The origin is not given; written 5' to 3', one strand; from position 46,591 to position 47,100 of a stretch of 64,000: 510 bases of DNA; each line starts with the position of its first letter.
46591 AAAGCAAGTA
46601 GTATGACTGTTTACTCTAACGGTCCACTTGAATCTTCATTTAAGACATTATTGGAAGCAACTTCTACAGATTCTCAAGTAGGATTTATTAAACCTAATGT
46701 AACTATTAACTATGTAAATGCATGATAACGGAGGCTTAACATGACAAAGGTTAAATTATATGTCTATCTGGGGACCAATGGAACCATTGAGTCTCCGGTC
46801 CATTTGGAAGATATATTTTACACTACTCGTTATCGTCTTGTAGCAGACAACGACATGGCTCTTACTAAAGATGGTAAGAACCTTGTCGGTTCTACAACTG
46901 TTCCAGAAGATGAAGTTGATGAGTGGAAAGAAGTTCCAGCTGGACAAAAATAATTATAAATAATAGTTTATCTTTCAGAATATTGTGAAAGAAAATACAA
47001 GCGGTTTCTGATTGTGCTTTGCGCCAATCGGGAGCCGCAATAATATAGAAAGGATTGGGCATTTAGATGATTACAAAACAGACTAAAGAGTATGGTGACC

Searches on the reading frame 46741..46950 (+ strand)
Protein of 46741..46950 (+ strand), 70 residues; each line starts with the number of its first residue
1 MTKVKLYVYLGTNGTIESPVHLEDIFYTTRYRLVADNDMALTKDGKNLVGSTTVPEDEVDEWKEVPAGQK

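Call 96: search_protein_families(library=pfam, proteins=[window:46741-46950:+], max_evalue=0.01)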
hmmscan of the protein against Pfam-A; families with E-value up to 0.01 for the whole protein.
window:46741-46950:+ (70 aa): 0 families
